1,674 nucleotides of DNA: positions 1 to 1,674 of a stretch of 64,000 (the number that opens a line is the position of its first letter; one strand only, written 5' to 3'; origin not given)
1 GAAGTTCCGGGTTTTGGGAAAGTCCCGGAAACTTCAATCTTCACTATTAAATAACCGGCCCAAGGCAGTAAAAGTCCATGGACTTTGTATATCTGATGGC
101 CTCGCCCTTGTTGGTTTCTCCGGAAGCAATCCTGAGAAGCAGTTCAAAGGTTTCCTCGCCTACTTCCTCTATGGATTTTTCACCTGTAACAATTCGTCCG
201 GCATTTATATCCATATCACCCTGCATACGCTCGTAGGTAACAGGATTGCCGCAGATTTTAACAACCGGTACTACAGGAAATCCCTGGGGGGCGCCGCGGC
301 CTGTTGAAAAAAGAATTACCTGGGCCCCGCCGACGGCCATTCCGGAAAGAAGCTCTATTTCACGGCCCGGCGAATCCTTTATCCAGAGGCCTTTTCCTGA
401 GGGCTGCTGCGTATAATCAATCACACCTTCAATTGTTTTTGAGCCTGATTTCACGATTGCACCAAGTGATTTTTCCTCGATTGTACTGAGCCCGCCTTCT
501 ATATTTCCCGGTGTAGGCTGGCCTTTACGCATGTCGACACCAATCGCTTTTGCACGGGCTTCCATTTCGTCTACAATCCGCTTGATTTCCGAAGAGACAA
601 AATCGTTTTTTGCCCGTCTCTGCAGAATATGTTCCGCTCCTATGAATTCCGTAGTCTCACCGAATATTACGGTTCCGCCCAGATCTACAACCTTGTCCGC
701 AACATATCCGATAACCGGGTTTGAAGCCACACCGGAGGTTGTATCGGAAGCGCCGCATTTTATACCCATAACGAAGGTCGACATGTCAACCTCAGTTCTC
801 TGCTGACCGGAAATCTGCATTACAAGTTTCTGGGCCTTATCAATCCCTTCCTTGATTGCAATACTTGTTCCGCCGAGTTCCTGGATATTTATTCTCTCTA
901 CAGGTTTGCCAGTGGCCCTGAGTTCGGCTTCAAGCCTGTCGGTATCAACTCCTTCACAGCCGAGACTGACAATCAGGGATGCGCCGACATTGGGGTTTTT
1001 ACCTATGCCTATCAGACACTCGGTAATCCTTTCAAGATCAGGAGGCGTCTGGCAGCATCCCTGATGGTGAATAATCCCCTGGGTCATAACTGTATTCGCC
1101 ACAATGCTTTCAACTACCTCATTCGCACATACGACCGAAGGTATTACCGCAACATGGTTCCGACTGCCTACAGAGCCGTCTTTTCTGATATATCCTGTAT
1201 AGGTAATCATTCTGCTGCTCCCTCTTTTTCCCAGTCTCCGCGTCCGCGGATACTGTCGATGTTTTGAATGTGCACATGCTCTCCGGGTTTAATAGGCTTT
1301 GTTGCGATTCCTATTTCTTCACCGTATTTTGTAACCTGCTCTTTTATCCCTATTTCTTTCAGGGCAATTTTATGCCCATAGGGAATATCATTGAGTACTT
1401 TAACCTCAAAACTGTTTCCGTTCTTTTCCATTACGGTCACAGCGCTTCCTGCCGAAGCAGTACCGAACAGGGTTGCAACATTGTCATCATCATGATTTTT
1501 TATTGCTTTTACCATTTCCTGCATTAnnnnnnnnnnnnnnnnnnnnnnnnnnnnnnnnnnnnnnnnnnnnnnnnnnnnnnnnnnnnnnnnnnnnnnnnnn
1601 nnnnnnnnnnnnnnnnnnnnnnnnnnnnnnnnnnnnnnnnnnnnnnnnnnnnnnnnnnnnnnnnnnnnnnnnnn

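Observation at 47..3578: LarA (nickel-pincer cofactor) homolog operonic with a split UxaA sugar-acid dehydratase under a GntR regulator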

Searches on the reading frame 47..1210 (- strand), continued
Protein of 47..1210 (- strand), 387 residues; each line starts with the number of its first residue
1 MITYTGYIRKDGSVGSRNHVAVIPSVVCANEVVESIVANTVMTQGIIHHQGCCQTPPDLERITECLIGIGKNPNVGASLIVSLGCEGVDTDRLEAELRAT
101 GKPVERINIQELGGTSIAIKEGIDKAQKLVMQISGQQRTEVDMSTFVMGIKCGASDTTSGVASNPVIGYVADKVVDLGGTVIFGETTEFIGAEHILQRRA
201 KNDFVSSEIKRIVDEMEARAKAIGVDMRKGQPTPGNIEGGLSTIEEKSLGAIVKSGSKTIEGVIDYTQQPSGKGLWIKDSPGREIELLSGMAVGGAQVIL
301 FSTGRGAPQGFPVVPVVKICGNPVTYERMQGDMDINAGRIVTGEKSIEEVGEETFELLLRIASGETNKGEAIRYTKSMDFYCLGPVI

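Call 49: find_encoding_contigs(protein=P0089, flank=10000, max_places=2)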
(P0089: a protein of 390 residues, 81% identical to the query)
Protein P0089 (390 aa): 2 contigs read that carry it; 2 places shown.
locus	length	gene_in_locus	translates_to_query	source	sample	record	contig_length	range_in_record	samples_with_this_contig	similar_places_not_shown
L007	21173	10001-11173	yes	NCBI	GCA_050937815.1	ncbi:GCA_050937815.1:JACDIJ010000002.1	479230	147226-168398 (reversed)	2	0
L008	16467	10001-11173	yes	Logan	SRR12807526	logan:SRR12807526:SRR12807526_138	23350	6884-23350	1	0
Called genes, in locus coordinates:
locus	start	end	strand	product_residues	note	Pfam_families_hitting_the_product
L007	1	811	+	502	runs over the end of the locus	PF02463:SMC_N (faint), PF00005:ABC_tran, PF13304:AAA_21 (faint), PF00005:ABC_tran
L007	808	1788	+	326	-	PF02653:BPD_transp_2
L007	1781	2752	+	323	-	PF02653:BPD_transp_2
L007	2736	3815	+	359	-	PF01408:GFO_IDH_MocA, PF02894:GFO_IDH_MocA_C, PF22725:GFO_IDH_MocA_C3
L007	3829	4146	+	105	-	-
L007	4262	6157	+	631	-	PF04205:FMN_bind, PF01946:Thi4 (weak), PF03486:HI0933_like (weak), PF07992:Pyr_redox_2, PF00890:FAD_binding_2, PF01134:GIDA (weak), PF01266:DAO, PF12831:FAD_oxidored, +2 more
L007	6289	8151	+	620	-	PF04205:FMN_bind, PF00890:FAD_binding_2, PF01134:GIDA (faint), PF01266:DAO, PF01946:Thi4 (faint), PF07992:Pyr_redox_2 (weak), PF12831:FAD_oxidored, PF00890:FAD_binding_2, +1 more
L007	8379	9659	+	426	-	PF09861:Lar_N, PF21113:LarA_C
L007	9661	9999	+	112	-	-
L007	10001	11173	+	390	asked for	PF04295:GD_AH_second, PF20629:GD_AH_C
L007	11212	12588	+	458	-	PF02447:GntP_permease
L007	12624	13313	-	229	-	PF00392:GntR, PF07729:FCD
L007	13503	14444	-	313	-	PF12746:GNAT_acetyltran (faint), PF00583:Acetyltransf_1, PF08445:FR47, PF13508:Acetyltransf_7 (weak)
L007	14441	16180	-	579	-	PF00933:Glyco_hydro_3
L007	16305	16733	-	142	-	-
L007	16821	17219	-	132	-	PF00383:dCMP_cyt_deam_1, PF08211:dCMP_cyt_deam_2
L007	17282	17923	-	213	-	PF01791:DeoC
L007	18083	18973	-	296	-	-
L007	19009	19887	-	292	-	-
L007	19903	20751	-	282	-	PF08282:Hydrolase_3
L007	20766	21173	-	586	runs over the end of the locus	PF00528:BPD_transp_1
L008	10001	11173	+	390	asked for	PF04295:GD_AH_second, PF20629:GD_AH_C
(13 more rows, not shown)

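Call 58: search_protein_families(library=ncbifam, proteins=[L001:11237-12613:+, L005:14805-16094:+], max_evalue=0.00001)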
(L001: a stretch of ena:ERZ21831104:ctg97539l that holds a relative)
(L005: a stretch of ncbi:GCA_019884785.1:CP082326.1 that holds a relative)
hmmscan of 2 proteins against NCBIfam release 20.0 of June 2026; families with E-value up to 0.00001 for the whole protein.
L001:11237-12613:+ (458 aa): 7 families
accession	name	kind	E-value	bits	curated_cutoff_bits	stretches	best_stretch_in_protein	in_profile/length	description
TIGR00791.1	gntP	subfamily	4.6e-92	309.3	292.75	1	11-458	4-439/439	gluconate:H+ symporter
NF007332.0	PRK09821.1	equivalog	2.9e-73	247.3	524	1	14-458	10-454/454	GntP family transporter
NF007395.0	PRK09921.1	equivalog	3.6e-67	227.4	618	1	7-458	5-445/445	D-serine transporter DsdX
NF011560.0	PRK14984.1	equivalog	6.2e-66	223.5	744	1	11-458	4-438/438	gluconate transporter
NF007781.0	PRK10472.1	equivalog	9.1e-66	222.6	625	1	9-456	6-443/446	gluconate transporter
NF007459.0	PRK10034.1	equivalog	6e-52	177.2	647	1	4-455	4-444/447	gluconate permease GntP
NF040536.2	export_ArsQ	equivalog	2.5e-15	56.3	480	1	33-424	27-368/400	arsinothricin export permease ArsQ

L005:14805-16094:+ (429 aa): 7 families
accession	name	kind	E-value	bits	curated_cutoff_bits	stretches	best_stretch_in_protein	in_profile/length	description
NF052525.1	NPN_LarAH10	equivalog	6.7e-159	529.1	540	1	3-425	2-425/426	NPN-dependent 2-hydroxyacid racemase, LarAH10 family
NF052593.1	NPN_racem_MAR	equivalog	7.1e-131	436.6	500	1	4-426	1-414/415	nickel-dependent malate racemase, LarAH6 family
NF033504.2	Ni_dep_LarA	equivalog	9.4e-101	337.6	460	1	4-421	2-417/422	nickel-dependent lactate racemase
NF052595.1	NPN_LarAH5_MAR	equivalog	2.3e-92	310.1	462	1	4-425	1-413/415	nickel-dependent malate racemase, LarAH5 family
NF052592.1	LarAH_14_15_16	equivalog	2.2e-25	89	740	1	31-202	39-212/520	NPN-dependent hydroxyacid isomerase, LarAH14/15/16 family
NF052594.1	NPN_18_hexonate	equivalog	4.7e-09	35.5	500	1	60-345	23-315/411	nickel-dependent putative hexonate epimerase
NF052515.1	NPN_iso_grp_22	equivalog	3.9e-06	26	400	0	36-174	15-148/392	nickel pincer cofactor-dependent isomerase, group 22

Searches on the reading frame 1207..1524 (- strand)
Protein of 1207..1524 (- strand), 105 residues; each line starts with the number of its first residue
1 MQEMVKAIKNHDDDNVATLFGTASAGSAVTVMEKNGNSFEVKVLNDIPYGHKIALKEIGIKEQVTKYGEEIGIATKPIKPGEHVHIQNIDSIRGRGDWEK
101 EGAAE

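Call 3: search_protein_families(library=pfam, proteins=[window:1207-1524:-])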
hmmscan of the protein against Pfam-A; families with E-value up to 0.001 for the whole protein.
window:1207-1524:- (105 aa): 1 family
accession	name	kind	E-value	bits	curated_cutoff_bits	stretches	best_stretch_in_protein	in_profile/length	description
PF08666.17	SAF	-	0.00045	21.2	21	0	44-89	7-62/63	SAF domain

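Call 4: search_protein_families(library=ncbifam, proteins=[window:1207-1524:-])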
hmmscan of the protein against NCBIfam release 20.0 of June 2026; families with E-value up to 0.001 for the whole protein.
window:1207-1524:- (105 aa): 1 family
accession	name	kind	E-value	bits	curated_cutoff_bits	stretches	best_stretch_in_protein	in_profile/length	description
TIGR03248.1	galactar-dH20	equivalog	1.6e-09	36.8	730.85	1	7-89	2-78/507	galactarate dehydratase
